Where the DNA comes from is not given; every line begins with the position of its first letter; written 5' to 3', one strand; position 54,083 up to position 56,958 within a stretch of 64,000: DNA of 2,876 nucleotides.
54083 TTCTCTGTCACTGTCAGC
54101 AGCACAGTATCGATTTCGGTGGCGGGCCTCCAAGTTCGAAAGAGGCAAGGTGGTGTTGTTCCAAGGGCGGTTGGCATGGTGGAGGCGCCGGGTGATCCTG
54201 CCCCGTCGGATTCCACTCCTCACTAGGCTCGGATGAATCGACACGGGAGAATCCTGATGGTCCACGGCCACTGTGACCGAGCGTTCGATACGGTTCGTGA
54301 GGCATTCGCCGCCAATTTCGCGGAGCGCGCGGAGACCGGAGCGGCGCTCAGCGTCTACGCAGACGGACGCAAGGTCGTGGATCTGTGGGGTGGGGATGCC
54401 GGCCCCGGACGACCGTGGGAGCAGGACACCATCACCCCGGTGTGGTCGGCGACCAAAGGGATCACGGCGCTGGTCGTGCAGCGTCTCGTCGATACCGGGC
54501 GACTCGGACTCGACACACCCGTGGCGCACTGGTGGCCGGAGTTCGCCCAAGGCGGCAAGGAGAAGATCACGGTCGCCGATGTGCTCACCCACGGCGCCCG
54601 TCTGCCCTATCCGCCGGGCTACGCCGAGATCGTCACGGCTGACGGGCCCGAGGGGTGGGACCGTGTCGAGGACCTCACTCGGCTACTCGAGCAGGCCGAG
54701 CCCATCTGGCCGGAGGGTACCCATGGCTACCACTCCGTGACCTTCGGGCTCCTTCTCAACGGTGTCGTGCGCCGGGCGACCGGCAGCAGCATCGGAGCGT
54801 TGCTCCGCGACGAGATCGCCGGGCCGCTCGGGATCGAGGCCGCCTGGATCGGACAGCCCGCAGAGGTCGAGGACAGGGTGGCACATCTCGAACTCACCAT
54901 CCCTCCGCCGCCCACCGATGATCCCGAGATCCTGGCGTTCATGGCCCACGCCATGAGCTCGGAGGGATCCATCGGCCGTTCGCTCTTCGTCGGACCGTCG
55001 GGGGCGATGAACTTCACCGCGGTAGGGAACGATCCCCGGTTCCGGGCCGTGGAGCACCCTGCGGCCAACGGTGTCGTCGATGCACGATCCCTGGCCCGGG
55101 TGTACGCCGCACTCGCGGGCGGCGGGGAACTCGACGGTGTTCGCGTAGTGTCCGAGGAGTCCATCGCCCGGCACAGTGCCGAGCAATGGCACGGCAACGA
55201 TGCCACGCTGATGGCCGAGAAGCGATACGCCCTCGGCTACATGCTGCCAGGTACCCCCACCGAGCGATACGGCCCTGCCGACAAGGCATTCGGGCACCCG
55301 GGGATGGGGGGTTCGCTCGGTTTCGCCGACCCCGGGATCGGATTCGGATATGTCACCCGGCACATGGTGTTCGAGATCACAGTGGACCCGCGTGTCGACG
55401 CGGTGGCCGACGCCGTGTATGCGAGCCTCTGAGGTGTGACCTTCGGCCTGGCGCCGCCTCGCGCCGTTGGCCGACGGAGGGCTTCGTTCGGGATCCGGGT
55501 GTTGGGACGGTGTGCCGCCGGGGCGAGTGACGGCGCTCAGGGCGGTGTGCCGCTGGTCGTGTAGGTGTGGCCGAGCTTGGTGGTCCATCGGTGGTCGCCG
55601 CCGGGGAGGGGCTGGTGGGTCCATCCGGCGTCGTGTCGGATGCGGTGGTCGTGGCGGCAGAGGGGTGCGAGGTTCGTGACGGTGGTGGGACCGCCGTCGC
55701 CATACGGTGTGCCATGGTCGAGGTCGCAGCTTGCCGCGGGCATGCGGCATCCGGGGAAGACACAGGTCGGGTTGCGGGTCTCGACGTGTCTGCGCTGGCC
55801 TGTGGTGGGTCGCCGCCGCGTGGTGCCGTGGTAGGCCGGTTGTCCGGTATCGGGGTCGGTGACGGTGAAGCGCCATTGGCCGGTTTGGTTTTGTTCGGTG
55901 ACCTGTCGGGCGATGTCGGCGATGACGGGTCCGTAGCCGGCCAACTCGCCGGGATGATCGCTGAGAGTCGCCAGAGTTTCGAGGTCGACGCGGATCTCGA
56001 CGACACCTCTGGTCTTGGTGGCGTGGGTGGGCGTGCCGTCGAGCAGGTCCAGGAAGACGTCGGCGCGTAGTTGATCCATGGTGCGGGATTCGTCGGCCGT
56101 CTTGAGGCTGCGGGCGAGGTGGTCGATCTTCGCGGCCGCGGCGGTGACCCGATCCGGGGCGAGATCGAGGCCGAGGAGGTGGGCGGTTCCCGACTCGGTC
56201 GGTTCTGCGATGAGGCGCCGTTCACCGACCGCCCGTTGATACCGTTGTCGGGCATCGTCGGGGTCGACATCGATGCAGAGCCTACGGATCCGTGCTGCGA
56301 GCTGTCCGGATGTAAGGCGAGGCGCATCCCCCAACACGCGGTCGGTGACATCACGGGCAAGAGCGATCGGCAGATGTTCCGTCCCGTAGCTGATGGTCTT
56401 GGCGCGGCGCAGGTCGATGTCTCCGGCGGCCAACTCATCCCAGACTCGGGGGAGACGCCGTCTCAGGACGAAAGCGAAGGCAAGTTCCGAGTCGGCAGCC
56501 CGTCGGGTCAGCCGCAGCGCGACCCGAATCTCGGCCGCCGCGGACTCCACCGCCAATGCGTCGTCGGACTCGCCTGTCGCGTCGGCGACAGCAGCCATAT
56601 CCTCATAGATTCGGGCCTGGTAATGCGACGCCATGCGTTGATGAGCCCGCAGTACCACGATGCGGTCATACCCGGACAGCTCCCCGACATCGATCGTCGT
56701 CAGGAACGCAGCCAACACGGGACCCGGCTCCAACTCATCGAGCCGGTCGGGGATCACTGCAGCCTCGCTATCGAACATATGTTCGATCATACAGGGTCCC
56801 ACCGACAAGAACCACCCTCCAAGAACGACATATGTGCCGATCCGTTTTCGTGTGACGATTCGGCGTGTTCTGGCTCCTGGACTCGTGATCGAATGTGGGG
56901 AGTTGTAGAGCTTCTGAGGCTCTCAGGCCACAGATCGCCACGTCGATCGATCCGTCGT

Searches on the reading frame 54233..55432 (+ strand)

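Call 13: search_protein_families(library=pfam, proteins=[window:54233-55432:+], max_evalue=0.001)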
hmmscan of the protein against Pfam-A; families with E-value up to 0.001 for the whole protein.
window:54233-55432:+ (399 aa): 1 family
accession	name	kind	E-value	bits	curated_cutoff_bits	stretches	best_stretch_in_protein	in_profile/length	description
PF00144.29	Beta-lactamase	-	4.7e-64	217.1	27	1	26-374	2-305/329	Beta-lactamase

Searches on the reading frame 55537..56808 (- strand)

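Call 13: search_protein_families(library=pfam, proteins=[window:55537-56808:-], max_evalue=0.001)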
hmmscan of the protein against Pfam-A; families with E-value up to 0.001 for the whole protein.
window:55537-56808:- (423 aa): 2 families
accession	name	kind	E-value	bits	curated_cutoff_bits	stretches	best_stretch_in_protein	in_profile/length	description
PF02720.22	DUF222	-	3.2e-21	76.4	24.4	1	59-345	10-305/306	Domain of unknown function (DUF222)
PF01844.29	HNH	-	1.4e-05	25.6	21.4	1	359-393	12-46/47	HNH endonuclease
